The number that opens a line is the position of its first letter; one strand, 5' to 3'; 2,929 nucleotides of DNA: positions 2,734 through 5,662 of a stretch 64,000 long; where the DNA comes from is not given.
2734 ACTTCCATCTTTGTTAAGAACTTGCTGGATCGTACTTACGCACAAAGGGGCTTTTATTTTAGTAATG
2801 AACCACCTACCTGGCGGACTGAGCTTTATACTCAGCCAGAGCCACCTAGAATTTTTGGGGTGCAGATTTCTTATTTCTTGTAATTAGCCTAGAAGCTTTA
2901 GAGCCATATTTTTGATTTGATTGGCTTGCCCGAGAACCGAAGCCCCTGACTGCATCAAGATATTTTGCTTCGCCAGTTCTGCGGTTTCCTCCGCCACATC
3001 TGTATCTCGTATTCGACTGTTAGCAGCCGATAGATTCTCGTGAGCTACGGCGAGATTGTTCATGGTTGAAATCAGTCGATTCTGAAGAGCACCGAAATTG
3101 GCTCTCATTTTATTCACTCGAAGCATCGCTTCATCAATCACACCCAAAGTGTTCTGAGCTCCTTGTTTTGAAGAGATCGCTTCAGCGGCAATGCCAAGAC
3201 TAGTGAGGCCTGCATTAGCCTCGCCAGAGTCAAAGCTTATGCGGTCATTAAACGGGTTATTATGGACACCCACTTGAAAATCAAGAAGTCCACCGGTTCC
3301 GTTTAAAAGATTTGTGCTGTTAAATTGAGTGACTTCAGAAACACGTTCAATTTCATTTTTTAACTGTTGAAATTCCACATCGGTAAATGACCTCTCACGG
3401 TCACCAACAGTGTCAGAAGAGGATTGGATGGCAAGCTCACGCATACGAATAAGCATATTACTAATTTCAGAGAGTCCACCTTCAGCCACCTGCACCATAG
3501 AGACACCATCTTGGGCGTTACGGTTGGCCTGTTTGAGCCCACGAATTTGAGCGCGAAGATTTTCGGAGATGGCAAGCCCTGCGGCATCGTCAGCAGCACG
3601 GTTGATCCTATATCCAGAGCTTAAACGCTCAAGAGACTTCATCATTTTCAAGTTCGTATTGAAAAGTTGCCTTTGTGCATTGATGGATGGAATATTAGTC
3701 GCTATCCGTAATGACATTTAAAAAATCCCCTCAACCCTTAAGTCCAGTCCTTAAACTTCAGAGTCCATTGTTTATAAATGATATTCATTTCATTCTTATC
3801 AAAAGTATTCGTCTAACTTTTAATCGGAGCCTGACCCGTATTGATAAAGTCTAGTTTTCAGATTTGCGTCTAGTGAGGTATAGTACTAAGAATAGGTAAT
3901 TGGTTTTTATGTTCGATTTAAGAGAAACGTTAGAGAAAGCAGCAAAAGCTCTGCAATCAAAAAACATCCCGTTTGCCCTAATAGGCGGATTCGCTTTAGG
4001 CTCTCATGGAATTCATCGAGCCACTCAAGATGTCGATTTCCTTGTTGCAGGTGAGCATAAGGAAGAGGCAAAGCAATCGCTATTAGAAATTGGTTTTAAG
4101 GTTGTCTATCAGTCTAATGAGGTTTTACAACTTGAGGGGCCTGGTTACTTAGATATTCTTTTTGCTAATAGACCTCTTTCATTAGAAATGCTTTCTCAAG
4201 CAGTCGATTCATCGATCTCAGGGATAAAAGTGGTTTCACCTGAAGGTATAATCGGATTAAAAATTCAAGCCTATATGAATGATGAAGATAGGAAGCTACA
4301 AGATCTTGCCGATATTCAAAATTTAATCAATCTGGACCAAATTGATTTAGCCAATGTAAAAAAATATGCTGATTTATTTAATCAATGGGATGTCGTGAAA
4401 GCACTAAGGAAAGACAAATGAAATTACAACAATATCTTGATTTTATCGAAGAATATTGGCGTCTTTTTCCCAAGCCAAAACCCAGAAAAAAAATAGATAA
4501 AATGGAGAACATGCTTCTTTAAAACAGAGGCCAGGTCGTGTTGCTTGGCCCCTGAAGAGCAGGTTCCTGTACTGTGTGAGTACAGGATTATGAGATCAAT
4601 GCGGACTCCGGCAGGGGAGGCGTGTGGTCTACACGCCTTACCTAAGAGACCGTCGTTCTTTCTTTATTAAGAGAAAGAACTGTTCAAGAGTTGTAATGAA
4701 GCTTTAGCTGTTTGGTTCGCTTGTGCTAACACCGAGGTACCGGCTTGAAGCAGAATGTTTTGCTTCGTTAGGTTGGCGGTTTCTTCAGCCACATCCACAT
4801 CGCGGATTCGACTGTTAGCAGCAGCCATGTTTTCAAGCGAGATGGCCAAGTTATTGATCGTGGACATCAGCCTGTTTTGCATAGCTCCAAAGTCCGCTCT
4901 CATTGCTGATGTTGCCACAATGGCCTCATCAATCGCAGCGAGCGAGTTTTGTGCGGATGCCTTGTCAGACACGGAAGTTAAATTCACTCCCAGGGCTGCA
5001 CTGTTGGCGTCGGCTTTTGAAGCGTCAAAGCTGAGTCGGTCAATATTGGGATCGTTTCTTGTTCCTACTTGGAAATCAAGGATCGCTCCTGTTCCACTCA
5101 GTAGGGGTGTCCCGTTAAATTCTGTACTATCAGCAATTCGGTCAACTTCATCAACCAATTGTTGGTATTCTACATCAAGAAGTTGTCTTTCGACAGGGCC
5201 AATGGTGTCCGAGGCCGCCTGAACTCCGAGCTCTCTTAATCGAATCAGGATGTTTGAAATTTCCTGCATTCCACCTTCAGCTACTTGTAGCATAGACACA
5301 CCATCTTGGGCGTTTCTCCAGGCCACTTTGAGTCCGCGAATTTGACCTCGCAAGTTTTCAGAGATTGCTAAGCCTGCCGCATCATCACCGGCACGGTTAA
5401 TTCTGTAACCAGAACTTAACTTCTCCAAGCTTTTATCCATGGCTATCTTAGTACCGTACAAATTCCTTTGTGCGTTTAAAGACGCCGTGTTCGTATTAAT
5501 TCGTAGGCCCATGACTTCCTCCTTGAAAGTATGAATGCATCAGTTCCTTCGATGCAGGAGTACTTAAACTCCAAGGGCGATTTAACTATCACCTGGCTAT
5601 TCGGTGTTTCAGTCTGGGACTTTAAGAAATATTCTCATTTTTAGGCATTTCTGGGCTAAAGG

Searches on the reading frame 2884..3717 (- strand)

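Call 76: search_protein_families(library=pfam, proteins=[window:2884-3717:-], max_evalue=0.00001)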
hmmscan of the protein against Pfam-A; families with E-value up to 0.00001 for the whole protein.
window:2884-3717:- (277 aa): 2 families
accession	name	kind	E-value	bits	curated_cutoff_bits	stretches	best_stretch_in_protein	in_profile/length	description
PF00669.25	Flagellin_N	-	6.7e-43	146.5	26.6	1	5-141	1-137/139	Bacterial flagellin N-terminal helical region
PF00700.27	Flagellin_C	-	1.8e-23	83.1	23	1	191-276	1-86/86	Bacterial flagellin C-terminal helical region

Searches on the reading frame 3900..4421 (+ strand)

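Call 76: search_protein_families(library=pfam, proteins=[window:3900-4421:+], max_evalue=0.00001)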
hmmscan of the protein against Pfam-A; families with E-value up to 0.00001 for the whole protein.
window:3900-4421:+ (173 aa): 3 families
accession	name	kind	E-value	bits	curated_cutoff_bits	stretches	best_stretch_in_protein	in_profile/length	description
PF08843.17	AbiEii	-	1.3e-10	42.1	22.5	0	20-59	10-50/238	Nucleotidyl transferase AbiEii toxin, Type IV TA system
PF09970.15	DUF2204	-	1.9e-08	34.6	20.3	0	96-163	102-170/181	Nucleotidyl transferase of unknown function (DUF2204)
PF14907.12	NTP_transf_5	-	5.5e-07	29.8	31.2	0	8-80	57-132/249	Uncharacterised nucleotidyltransferase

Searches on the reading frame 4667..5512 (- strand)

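Call 76: search_protein_families(library=pfam, proteins=[window:4667-5512:-], max_evalue=0.00001)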
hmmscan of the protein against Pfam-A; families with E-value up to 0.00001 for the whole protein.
window:4667-5512:- (281 aa): 2 families
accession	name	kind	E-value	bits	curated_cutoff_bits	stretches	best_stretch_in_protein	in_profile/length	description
PF00669.25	Flagellin_N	-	2.5e-43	147.9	26.6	1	5-141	1-137/139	Bacterial flagellin N-terminal helical region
PF00700.27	Flagellin_C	-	1.1e-23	83.8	23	1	191-276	1-86/86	Bacterial flagellin C-terminal helical region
